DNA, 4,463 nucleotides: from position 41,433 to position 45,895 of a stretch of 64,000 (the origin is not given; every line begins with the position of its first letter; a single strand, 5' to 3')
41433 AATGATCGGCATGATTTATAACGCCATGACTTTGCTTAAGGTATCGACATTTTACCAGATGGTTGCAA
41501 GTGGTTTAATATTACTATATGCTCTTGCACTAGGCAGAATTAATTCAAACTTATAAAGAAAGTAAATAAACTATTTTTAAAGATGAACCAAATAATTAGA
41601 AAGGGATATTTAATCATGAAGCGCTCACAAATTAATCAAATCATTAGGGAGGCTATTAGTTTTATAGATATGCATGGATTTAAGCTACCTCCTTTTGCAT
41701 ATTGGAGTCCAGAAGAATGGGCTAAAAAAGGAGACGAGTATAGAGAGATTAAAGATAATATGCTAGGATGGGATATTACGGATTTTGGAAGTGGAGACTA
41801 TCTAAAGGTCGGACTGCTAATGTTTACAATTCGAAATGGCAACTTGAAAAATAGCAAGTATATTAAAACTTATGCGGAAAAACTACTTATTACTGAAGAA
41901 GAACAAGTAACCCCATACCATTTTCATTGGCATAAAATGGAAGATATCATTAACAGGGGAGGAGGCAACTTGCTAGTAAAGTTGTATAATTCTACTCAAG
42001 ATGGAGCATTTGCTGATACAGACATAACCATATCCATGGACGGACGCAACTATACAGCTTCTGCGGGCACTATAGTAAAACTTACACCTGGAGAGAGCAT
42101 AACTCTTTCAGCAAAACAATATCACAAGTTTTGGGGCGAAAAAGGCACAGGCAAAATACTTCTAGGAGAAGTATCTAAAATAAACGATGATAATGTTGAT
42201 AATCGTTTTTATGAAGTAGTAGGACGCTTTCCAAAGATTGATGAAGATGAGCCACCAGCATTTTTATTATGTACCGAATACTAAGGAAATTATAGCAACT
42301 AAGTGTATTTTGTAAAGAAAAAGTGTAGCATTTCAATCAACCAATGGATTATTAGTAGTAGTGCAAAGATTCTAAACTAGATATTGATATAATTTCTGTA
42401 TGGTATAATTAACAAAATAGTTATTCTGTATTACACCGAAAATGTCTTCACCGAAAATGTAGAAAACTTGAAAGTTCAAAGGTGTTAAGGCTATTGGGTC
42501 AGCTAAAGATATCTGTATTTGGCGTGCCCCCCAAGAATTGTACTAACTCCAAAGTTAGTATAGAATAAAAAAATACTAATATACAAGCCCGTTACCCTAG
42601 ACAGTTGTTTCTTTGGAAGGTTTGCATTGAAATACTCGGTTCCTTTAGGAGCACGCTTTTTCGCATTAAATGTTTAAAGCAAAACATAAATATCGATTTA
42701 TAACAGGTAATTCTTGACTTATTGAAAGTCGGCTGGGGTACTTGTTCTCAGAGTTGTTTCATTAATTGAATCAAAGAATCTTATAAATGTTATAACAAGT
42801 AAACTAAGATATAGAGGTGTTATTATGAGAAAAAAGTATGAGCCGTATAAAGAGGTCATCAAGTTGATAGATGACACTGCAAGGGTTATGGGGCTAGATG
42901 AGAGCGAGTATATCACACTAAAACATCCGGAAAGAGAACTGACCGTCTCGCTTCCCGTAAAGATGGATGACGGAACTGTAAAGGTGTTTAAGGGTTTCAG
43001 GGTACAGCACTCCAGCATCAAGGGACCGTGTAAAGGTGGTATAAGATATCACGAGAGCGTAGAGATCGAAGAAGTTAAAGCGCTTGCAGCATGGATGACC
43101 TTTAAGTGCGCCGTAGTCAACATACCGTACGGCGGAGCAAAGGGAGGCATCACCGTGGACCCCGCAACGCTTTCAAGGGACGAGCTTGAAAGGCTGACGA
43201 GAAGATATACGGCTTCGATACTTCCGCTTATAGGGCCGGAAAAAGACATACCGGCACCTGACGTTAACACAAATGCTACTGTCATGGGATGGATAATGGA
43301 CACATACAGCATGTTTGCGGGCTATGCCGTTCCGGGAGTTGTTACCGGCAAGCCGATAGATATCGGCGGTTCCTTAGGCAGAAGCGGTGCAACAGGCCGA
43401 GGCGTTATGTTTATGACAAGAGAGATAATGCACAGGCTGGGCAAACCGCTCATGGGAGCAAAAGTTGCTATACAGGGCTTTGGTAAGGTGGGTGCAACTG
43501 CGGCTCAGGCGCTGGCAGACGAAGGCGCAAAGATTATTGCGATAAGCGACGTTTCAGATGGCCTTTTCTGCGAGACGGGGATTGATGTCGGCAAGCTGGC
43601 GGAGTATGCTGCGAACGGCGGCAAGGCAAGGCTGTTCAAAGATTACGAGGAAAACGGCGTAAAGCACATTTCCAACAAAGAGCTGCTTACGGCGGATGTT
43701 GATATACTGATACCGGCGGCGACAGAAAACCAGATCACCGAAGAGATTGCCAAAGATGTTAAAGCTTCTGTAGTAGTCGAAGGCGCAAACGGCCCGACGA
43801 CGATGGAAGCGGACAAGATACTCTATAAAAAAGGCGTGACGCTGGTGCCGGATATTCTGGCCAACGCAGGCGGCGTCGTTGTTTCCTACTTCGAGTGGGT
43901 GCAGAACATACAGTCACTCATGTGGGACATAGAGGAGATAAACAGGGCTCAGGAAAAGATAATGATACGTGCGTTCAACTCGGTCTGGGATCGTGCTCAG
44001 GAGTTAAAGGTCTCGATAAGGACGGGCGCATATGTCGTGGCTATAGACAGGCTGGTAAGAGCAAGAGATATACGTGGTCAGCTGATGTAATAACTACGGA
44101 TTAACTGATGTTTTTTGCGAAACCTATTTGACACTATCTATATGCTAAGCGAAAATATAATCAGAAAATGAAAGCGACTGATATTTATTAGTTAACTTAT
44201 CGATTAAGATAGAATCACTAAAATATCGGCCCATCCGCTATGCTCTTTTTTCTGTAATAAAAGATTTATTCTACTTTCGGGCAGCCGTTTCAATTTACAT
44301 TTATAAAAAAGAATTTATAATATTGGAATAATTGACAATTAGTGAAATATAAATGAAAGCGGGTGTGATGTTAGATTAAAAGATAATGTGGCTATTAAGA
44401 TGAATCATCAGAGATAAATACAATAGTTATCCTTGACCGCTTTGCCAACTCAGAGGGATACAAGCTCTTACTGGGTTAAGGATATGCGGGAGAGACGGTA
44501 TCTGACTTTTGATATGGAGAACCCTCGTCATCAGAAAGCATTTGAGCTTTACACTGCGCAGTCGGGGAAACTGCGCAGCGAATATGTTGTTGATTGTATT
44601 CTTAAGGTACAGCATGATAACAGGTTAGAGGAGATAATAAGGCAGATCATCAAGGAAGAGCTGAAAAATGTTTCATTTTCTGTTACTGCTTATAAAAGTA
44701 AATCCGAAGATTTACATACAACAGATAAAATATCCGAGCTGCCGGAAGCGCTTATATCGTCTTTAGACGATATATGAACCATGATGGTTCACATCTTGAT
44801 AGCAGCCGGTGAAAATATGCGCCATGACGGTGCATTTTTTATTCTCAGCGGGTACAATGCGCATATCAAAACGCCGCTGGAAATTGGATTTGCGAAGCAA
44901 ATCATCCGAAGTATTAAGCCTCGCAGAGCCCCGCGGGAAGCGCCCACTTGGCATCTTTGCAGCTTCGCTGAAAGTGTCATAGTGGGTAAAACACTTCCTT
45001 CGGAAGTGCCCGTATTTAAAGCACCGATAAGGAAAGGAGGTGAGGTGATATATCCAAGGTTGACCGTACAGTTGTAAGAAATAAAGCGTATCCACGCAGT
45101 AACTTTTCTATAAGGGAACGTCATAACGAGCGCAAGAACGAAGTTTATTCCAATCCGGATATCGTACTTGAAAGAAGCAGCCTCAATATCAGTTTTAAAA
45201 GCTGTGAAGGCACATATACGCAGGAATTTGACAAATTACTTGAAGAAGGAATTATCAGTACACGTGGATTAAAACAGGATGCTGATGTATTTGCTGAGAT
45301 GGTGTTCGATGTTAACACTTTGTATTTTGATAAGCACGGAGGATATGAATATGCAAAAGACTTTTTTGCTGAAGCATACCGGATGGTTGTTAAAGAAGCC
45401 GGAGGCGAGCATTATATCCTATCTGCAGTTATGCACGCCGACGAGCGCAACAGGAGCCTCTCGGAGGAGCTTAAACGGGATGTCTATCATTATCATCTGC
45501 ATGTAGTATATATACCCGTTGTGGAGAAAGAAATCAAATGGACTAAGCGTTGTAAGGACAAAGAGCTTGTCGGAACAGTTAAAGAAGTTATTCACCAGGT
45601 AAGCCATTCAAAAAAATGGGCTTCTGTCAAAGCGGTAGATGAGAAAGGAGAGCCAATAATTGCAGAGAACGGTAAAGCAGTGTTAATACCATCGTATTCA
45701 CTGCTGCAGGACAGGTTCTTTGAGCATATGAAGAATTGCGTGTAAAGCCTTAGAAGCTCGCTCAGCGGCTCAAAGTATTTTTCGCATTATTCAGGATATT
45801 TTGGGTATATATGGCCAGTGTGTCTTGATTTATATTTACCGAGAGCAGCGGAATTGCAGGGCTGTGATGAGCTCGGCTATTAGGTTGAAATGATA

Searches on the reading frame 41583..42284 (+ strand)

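Call 55: search_protein_families(library=pfam, proteins=[window:41583-42284:+], max_evalue=0.0001)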
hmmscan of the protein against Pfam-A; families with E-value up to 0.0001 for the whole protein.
window:41583-42284:+ (233 aa): 1 family
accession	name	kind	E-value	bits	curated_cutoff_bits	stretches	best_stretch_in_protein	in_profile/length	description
PF07385.18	Lyx_isomer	-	2.8e-102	341.1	20.8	1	12-233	1-222/222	D-lyxose isomerase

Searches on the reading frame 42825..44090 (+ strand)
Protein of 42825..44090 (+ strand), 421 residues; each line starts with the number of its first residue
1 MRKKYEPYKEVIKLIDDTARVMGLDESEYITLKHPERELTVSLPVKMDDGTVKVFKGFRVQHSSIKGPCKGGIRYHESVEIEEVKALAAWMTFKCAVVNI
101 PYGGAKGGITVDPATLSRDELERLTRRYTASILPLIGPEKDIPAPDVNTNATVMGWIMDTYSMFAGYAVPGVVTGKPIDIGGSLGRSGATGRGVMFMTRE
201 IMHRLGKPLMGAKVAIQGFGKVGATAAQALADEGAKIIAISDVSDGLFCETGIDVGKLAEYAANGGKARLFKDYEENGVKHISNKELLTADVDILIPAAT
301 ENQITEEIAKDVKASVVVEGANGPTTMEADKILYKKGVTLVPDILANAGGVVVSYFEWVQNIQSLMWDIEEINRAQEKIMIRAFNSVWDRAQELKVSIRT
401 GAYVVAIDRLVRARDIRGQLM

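Call 52: find_encoding_contigs(protein=window:42825-44090:+, flank=10000, max_places=6)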
Protein window:42825-44090:+ (421 aa): no gene with exactly this product is on record in the collection.

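Call 77: find_homologous_proteins(query=window:42825-44090:+, max_evalue=1e-50)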
Query window:42825-44090:+ (421 aa): 8000 proteins with E <= 1e-50 among 8000 candidates; the best 120 are listed.
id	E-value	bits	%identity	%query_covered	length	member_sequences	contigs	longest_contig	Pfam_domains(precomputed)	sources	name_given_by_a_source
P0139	1.8e-263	892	94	100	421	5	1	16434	PF02812.24,PF00208.28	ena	-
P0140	3.1e-262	888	93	100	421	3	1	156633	PF02812.24,PF00208.28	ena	-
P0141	1.3e-245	833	87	100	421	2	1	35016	PF02812.24,PF00208.28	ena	-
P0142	3.1e-245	832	86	100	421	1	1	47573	PF02812.24,PF00208.28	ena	-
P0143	7.5e-245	830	87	100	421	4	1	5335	PF02812.24,PF00208.28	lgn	-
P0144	4.4e-244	828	87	100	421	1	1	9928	PF02812.24,PF00208.28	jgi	jgi:glutamate dehydrogenase (NAD(P)+)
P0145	7.7e-230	781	83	100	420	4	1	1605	PF02812.24,PF00208.28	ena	-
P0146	1.8e-228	776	90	90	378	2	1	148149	PF02812.24,PF00208.28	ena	-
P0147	4.6e-226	768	79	100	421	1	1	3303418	PF02812.24,PF00208.28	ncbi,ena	-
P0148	3.6e-220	749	79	100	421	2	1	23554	PF02812.24,PF00208.28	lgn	-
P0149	1.4e-218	744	78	100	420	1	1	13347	PF02812.24,PF00208.28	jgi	jgi:glutamate dehydrogenase (NAD(P)+)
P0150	1.9e-218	743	77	100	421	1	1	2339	PF02812.24,PF00208.28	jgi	jgi:glutamate dehydrogenase/leucine dehydrogenase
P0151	2.0e-217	740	78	100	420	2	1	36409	PF02812.24,PF00208.28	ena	-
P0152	1.8e-216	737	75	100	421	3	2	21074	PF02812.24,PF00208.28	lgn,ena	-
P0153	3.5e-216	736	76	100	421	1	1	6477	PF02812.24,PF00208.28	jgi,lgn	jgi:glutamate dehydrogenase (NAD(P)+)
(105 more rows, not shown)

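Call 78: find_encoding_contigs(protein=P0140, flank=10000, max_places=2)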
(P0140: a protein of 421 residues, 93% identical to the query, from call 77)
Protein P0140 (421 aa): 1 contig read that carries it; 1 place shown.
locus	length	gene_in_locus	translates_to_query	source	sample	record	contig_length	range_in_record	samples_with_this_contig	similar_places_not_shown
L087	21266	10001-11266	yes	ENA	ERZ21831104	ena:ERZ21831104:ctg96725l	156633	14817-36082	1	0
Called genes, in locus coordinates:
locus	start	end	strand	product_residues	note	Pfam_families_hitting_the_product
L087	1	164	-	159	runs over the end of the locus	PF03167:UDG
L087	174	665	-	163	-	PF00583:Acetyltransf_1, PF13673:Acetyltransf_10, PF13508:Acetyltransf_7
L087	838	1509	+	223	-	PF14229:DUF4332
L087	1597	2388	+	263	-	PF02567:PhzC-PhzF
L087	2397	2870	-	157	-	PF04073:tRNA_edit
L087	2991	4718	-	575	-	PF12450:vWF_A, PF00092:VWA, PF13519:VWA_2, PF13768:VWA_3 (weak), PF12034:YfbK_C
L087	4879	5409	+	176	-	-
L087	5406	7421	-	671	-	PF00501:AMP-binding, PF00550:PP-binding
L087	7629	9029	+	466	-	PF07690:MFS_1, PF13347:MFS_2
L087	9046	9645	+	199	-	PF01553:Acyltransferase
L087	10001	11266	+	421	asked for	PF02812:ELFV_dehydrog_N, PF00208:ELFV_dehydrog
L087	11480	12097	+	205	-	-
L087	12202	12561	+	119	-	PF00903:Glyoxalase, PF22677:Ble-like_N (weak), PF13669:Glyoxalase_4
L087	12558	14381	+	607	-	PF19864:Radical_SAM_N2, PF02310:B12-binding (faint), PF04055:Radical_SAM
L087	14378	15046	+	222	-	PF10105:DUF2344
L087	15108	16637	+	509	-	PF10150:RNase_E_G, PF20833:RNase_E_G_Thio (weak)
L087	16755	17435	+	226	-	-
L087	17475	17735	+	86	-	PF01016:Ribosomal_L27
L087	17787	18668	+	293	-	PF07934:OGG_N, PF00730:HhH-GPD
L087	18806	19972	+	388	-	PF11193:DUF2812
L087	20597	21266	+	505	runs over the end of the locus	PF07498:Rho_N (faint), PF07497:Rho_RNA_bind, PF00006:ATP-synt_ab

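Call 79: find_encoding_contigs(protein=P0139, flank=10000, max_places=2)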
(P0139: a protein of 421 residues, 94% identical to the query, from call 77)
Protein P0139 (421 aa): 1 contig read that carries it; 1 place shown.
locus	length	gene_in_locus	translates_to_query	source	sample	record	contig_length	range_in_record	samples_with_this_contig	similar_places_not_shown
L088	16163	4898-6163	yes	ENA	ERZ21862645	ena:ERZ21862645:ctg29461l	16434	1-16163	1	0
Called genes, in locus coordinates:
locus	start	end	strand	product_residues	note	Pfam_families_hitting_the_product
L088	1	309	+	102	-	?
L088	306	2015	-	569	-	PF00501:AMP-binding, PF00550:PP-binding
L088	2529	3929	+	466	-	PF07690:MFS_1, PF13347:MFS_2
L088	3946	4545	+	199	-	PF01553:Acyltransferase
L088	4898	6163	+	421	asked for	PF02812:ELFV_dehydrog_N, PF00208:ELFV_dehydrog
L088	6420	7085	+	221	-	-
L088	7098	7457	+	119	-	PF00903:Glyoxalase, PF22677:Ble-like_N (weak), PF13669:Glyoxalase_4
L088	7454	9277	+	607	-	PF19864:Radical_SAM_N2, PF04055:Radical_SAM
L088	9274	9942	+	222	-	PF10105:DUF2344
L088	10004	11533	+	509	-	PF10150:RNase_E_G, PF20833:RNase_E_G_Thio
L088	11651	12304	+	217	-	PF00829:Ribosomal_L21p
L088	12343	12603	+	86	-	PF01016:Ribosomal_L27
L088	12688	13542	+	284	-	PF07934:OGG_N, PF00730:HhH-GPD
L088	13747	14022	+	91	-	PF02811:PHP (weak)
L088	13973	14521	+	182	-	-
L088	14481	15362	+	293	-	-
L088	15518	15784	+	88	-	-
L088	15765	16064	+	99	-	-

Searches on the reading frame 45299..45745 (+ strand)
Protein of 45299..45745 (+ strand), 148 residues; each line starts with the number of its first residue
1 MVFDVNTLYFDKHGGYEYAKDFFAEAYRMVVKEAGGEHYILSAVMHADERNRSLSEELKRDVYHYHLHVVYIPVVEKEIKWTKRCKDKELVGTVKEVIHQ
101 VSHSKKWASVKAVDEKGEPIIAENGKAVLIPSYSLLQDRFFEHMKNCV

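Call 23: search_protein_families(library=pfam, proteins=[window:45299-45745:+], max_evalue=0.001)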
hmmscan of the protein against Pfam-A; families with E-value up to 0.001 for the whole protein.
window:45299-45745:+ (148 aa): 1 family
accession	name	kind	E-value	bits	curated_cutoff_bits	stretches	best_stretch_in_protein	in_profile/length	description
PF01076.25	Mob_Pre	-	4.2e-15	56.5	25.5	1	2-119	84-182/196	Plasmid recombination enzyme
